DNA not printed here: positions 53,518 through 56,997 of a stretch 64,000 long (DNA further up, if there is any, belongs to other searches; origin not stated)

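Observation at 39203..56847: TonB-dependent receptor followed by seven tandem, diversifying secreted amidohydrolase paralogues: a candidate uptake-plus-hydrolase battery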

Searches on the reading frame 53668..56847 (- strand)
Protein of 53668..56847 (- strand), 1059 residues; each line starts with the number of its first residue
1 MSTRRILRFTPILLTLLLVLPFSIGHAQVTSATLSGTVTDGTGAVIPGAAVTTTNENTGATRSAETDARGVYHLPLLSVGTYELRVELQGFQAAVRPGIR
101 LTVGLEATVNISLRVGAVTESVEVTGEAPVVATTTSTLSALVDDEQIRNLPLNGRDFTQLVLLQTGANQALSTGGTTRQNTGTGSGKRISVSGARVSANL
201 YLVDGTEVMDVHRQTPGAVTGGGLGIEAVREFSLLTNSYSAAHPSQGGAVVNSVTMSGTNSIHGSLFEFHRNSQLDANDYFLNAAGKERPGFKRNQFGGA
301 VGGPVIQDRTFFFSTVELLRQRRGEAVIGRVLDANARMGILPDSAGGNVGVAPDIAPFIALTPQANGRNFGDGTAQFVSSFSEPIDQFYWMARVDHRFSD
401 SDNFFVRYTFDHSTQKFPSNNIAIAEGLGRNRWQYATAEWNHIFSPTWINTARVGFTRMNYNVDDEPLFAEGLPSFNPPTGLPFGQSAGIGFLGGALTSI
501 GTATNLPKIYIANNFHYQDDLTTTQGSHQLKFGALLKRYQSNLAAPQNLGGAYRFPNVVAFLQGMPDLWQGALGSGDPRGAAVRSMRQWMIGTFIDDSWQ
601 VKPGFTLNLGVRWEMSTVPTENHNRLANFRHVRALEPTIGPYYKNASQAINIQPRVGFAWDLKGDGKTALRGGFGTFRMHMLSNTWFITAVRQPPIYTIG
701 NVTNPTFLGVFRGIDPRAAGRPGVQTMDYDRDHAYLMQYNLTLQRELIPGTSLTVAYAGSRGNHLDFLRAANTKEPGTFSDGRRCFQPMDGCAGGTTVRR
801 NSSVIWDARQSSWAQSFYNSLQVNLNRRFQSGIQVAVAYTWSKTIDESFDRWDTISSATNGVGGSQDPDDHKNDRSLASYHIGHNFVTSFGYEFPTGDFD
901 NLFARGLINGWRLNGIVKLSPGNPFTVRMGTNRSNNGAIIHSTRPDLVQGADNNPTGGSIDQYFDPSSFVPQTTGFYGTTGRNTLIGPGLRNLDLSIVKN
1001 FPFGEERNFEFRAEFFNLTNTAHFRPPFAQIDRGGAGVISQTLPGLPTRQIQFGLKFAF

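Call 4: search_protein_families(library=pfam, proteins=[window:53668-56847:-])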
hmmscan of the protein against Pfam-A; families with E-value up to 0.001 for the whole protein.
window:53668-56847:- (1059 aa): 4 families
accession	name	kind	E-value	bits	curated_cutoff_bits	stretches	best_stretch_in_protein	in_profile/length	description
PF25183.1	OMP_b-brl_4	-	4.6e-175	584.8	30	1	254-1052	1-838/838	Outer membrane beta barrel domain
PF13620.12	CarboxypepD_reg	-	9.8e-22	77.6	32.3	1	33-113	1-81/82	Carboxypeptidase regulatory-like domain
PF13715.12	CarbopepD_reg_2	-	1.1e-07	32.2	32.2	1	34-95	1-59/88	CarboxypepD_reg-like domain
PF02369.22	Big_1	-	0.00014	22.4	34.9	1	30-76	17-66/93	Bacterial Ig-like domain (group 1)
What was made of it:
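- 53668..56847 (-): Oar-type TonB-dependent transporter (1059 aa): signal peptide, CarboxypepD_reg N-terminal extension (res 33-113), TonB-box-like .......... (res 120-129), plug, ~22-strand barrel. Pfam CarboxypepD_reg E 1e-21 and OMP_b-brl_4 E 5e-175 (call 4).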

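Call 13: search_protein_families(library=ncbifam, proteins=[window:53668-56847:-], max_evalue=0.001)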
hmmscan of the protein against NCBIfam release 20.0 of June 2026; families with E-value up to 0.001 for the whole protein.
window:53668-56847:- (1059 aa): 0 families

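Call 25: search_solved_structures(query=window:53668-56847:-, max_evalue=1, show_alignments=1)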
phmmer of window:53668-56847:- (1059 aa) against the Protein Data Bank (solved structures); distinct sequences matched with E-value up to 1: 2.
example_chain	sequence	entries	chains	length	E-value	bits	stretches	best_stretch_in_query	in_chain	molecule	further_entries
4wi0_B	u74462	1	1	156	0.45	11.2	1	38-106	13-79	Cellulosomal scaffoldin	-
4u3s_B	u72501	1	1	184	0.55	11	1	38-106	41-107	Cellulosomal scaffoldin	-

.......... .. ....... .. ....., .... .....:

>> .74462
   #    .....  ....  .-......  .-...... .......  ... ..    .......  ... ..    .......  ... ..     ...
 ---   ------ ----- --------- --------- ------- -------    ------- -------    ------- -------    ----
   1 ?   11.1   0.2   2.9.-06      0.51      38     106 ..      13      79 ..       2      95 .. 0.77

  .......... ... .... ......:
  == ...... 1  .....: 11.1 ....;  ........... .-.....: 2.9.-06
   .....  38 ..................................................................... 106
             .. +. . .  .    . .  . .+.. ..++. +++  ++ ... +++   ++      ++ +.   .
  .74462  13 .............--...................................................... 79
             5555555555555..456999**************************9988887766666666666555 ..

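Call 28: find_homologous_proteins(query=window:53668-56847:-, max_evalue=1e-10)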
Query window:53668-56847:- (1059 aa): 6422 proteins with E <= 1e-10 among 8000 candidates; the best 120 are listed.
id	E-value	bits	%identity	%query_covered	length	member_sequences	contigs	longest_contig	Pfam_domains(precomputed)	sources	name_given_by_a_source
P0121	0.0e+0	2430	100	100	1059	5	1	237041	PF13715.13,PF25183.2,PF13620.13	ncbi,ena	-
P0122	0.0e+0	2008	82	100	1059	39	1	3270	PF13715.13,PF25183.2,PF13620.13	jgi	jgi:hypothetical protein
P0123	0.0e+0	1545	67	100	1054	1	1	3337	PF13715.13,PF25183.2,PF13620.13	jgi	jgi:hypothetical protein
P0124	0.0e+0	1361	58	100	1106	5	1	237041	PF13715.13,PF25183.2,PF13620.13,PF00593.31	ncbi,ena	-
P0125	0.0e+0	1347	60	99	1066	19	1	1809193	PF13715.13,PF25183.2,PF13620.13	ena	-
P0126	0.0e+0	1321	59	99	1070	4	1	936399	PF13715.13,PF25183.2,PF13620.13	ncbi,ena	-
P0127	0.0e+0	1110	52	98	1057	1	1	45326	PF13715.13,PF25183.2,PF13620.13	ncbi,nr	ncbi:MAG: TonB-dependent receptor [Acidobacteria bacterium]|nr:TonB-dependent receptor [Acidobacteri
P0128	0.0e+0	1094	51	98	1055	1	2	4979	PF13715.13,PF25183.2,PF13620.13,PF00593.31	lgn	-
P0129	0.0e+0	1085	50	100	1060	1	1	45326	PF13715.13,PF25183.2,PF07715.21,PF13620.13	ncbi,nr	ncbi:MAG: TonB-dependent receptor [Acidobacteria bacterium]|nr:TonB-dependent receptor [Acidobacteri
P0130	0.0e+0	1056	50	99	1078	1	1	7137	PF13715.13,PF25183.2,PF13620.13,PF00593.31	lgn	-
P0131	0.0e+0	1031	48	99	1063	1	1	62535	PF13715.13,PF25183.2,PF13620.13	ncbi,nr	ncbi:MAG: TonB-dependent receptor [Acidobacteria bacterium]|nr:TonB-dependent receptor [Acidobacteri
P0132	0.0e+0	1012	47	100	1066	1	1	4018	PF13715.13,PF25183.2,PF13620.13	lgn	-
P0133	1.3e-220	753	42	98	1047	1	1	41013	PF13715.13,PF25183.2,PF13620.13,PF00593.31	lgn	-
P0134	1.9e-218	746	41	99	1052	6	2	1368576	PF25183.2,PF13620.13,PF00593.31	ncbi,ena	-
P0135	4.1e-216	738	40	99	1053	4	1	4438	PF13715.13,PF25183.2,PF13620.13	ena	-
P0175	1.0e-194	667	38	99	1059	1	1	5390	PF13715.13,PF25183.2,PF07715.21,PF13620.13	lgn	-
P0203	2.2e-181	623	37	98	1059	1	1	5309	PF13715.13,PF25183.2,PF07715.21,PF13620.13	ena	-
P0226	1.1e-173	598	36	100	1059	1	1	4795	PF13715.13,PF25183.2,PF13620.13,PF00593.31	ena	-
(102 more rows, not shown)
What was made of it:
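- On TonB-dependent transporter, Oar subclass: Many 36-50 % homologues carry a precomputed Plug hit (call 28).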

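Call 61: predict_structure(alignment_id=A2)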
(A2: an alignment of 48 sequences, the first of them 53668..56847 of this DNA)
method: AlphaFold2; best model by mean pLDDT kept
length: 1059 residues; sequences in the alignment: 48
mean_pLDDT: 82.5   pTM: 0.81
mean pLDDT of the five models: 82.5, 81.6, 80.7, 78.6, 77.1
residues with pLDDT >= 90: 303; 70-90: 626; 50-70: 78; < 50: 52
segments of 3 or more residues with pLDDT < 50: 1-7, 18-29, 117-127, 172-177, 180-182, 855-862
pLDDT, mean of each block of 10 residues (from residue 1): 46 52 36 83 84 88 85 83 88 83 77 63 44 68 72 76 84 48 70 86 86 79 81 80 79 88 92 85 83 88 93 94 84 93 86 91 88 86 91 92 93 88 88 93 86 93 87 64 82 82 87 92 86 92 86 88 90 68 88 91 88 89 87 87 68 91 87 91 79 82 78 54 83 89 90 92 88 88 86 84 85 92 86 86 87 49 69 86 92 78 79 92 86 76 85 88 91 89 89 92 86 91 85 80 76 92
secondary structure, 60 per line:
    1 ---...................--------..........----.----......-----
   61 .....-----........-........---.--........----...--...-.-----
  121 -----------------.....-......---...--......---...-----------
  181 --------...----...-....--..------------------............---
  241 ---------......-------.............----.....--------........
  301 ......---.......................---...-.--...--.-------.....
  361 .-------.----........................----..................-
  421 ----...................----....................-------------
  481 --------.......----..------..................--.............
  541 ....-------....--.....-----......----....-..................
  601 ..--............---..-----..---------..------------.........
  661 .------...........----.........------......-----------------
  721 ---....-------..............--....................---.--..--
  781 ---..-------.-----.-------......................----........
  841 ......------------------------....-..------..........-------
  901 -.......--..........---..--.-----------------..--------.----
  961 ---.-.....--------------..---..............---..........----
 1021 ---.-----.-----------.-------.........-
elements in order (helices of 4 or more, strands of 3 or more residues): H4-22 E31-40 E50-55 E61-65 E71-78 E80-87 E94-101 E106-108 E111-113 E138-142 H144-149 H158-163 E167-169 E189-191 E200-203 E229-237 E250-255 E263-272 H280-284 E293-306 E310-332 H356-361 E374-397 E402-419 E425-443 E448-467 E489-492 E508-525 E528-544 E552-555 H558-562 E568-573 H578-581 E583-602 E605-616 E652-661 E668-678 H683-691 E698-703 E724-727 E735-748 E751-770 E807-828 E833-846 H871-874 E884-893 H902-908 E911-920 E990-1003 E1007-1016 E1050-1058
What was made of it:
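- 53668..56847 (-): AF2 pLDDT 82.5 (call 61).
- On TonB-dependent transporter, Oar subclass: The AF2 model has about 22 long strands (call 61).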

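Call 64: fold_search(model_id=the predicted structure, library=pdb)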
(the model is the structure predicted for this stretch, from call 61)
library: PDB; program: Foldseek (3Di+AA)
matches with E <= 10: 874; with E <= 0.001: 284
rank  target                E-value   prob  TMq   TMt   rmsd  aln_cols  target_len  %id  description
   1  4zgv_A                3.9e-34  1.00  0.51  0.65   8.7      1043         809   11  The Crystal Structure of the Ferredoxin Receptor FusA from Pectobacterium atrosepticum SCRI1043 (released 2016-08-31)
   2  6ofr                  4.5e-33  1.00  0.51  0.69   8.1       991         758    9  The crystal structure of the outer membrane transporter YddB from Escherichia coli (released 2019-10-02)
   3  5fr8_A                4.2e-32  1.00  0.48  0.69   9.3       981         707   12  Crystal structure of the siderophore receptor PirA from Acinetobacter baumannii (released 2016-05-11)
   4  9nn6_A                2.2e-30  1.00  0.47  0.75   8.2       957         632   11  E. coli Cir in Complex with the RBD of Microcin V (released 2025-09-24)
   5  5nc4                  8.4e-30  1.00  0.49  0.71   7.5       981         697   10  Crystal structure of the ferric enterobactin receptor (PfeA) in complex with protochelin from Pseudomonas aeruginosa (released 2018-03-21)
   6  6r1f                  1.3e-29  1.00  0.49  0.71   7.4       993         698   11  Crystal structure of the ferric enterobactin receptor mutant R480A from Pseudomonas aeruginosa (PfeA) in complex with en (released 2019-04-10)
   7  5nc3                  2.4e-29  1.00  0.49  0.70   7.4       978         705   10  Crystal structure of the ferric enterobactin receptor (PfeA) from Pseudomonas aeruginosa in complex with the tris-catech (released 2018-03-21)
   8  5out                  3.4e-29  1.00  0.49  0.71   7.4       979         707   11  CRYSTAL STRUCTURE OF THE FERRIC ENTEROBACTIN RECEPTOR (PFEA) MUTANT (G324V) FROM PSEUDOMONAS AERUGINOSA (released 2018-09-05)
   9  2hdi_A                1.0e-28  1.00  0.45  0.77   7.7       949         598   10  Crystal structure of the Colicin I receptor Cir from E.coli in complex with receptor binding domain of Colicin Ia. (released 2007-05-08)
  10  5m9b                  1.2e-28  1.00  0.48  0.70   7.9       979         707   10  Crystal structure of the ferric enterobactin receptor (PfeA) from Pseudomonas aeruginosa (released 2018-02-21)
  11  6i2j                  1.6e-28  1.00  0.48  0.70   7.8       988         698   10  Crystal structure of the ferric enterobactin receptor mutant (Q482A) from Pseudomonas aeruginosa (PfeA) in complex with  (released 2019-01-16)
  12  6q5e                  1.9e-28  1.00  0.49  0.71   7.4       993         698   11  Crystal structure of the ferric enterobactin receptor from Pseudomonas aeruginosa (PfeA) in complex with enterobactin (released 2019-01-16)
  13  1fep                  3.0e-28  1.00  0.47  0.70   8.7       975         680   10  FERRIC ENTEROBACTIN RECEPTOR (released 1999-01-13)
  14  5mzs                  3.3e-28  1.00  0.49  0.70   7.8       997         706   11  Crystal structure of the ferric enterobactin receptor (PfeA) mutant (R480A_Q482A) from Pseudomonas aeruginosa (released 2018-02-14)
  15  8aa4_A                6.3e-28  1.00  0.45  0.54  12.1      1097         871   11  SusC components of the dextran utilisation system (utilisome) (released 2023-06-07)
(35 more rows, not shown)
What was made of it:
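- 53668..56847 (-): Foldseek top hits are FusA, YddB, PirA, Cir and PfeA, E down to 4e-34 (call 64).
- On TonB-dependent transporter, Oar subclass: Foldseek probability is 1.0 to FusA, YddB, PirA, Cir, PfeA, BtuB and SusC (call 64). Foldseek alignments span whole TBDT chains (call 64).
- Closest known: TBDT plus periplasmic hydrolase pairs such as FusA/FusC. Same: FusA, YddB and PfeA are among the top structural matches of the transporter (call 64).
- TBDT substrates are typically such molecules, and Foldseek neighbours include siderophore receptors (call 64).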

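Call 67: find_encoding_contigs(protein=P0124, flank=8000, max_places=2)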
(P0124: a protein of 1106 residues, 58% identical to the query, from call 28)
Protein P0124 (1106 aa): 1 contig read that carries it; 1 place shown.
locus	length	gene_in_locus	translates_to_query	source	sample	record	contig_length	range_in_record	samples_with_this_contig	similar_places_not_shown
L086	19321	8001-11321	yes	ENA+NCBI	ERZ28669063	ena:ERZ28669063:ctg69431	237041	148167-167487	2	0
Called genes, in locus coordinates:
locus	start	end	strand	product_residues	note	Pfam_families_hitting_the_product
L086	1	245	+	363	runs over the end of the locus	PF01321:Creatinase_N, PF00557:Peptidase_M24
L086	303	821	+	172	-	PF00364:Biotin_lipoyl, PF25984:BSH_YknX (faint)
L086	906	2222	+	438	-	PF00289:Biotin_carb_N, PF02222:ATP-grasp (weak), PF02786:CPSase_L_D2, PF07478:Dala_Dala_lig_C, PF02785:Biotin_carb_C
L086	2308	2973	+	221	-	PF02581:TMP-TENI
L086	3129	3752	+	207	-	-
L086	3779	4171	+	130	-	PF09579:Spore_YtfJ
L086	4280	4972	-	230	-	PF04298:Zn_peptidase_2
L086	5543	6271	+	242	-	-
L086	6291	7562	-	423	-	PF13384:HTH_23 (faint), PF13518:HTH_28, PF13565:HTH_32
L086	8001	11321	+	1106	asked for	PF13620:CarboxypepD_reg, PF13715:CarbopepD_reg_2 (weak), PF25183:OMP_b-brl_4, PF00593:TonB_dep_Rec_b-barrel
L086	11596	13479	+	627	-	PF07969:Amidohydro_3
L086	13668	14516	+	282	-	PF03118:RNA_pol_A_CTD, PF04545:Sigma70_r4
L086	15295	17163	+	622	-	PF07969:Amidohydro_3, PF01979:Amidohydro_1 (weak)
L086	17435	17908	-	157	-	PF13358:DDE_3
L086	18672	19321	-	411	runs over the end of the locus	PF12704:MacB_PCD, PF02687:FtsX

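Call 68: find_encoding_contigs(protein=P0125, flank=8000, max_places=2)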
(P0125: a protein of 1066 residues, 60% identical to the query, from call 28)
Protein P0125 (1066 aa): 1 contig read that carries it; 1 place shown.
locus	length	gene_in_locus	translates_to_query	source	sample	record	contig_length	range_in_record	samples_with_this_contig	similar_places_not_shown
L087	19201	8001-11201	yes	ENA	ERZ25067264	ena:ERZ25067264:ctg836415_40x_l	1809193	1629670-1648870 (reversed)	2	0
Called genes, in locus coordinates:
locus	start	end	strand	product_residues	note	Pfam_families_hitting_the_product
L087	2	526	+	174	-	-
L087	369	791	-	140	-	PF00903:Glyoxalase, PF12681:Glyoxalase_2, PF22677:Ble-like_N, PF13669:Glyoxalase_4 (faint), PF18029:Glyoxalase_6 (weak)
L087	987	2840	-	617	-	PF00135:COesterase, PF20434:BD-FAE, PF07859:Abhydrolase_3, PF00135:COesterase (weak), PF20434:BD-FAE, PF07859:Abhydrolase_3, PF00326:Peptidase_S9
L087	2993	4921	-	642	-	PF07969:Amidohydro_3, PF01979:Amidohydro_1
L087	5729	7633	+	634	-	PF16177:ACAS_N, PF00501:AMP-binding, PF13193:AMP-binding_C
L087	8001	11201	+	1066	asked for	PF13620:CarboxypepD_reg, PF13715:CarbopepD_reg_2, PF25183:OMP_b-brl_4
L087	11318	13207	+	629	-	PF07969:Amidohydro_3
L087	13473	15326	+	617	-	PF01979:Amidohydro_1 (faint), PF07969:Amidohydro_3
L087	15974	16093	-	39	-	-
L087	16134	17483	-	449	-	PF02163:Peptidase_M50, PF00595:PDZ (faint), PF13180:PDZ_2 (weak), PF17820:PDZ_6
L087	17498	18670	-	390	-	PF02670:DXP_reductoisom, PF08436:DXP_redisom_C, PF13288:DXPR_C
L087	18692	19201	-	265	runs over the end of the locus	PF01148:CTP_transf_1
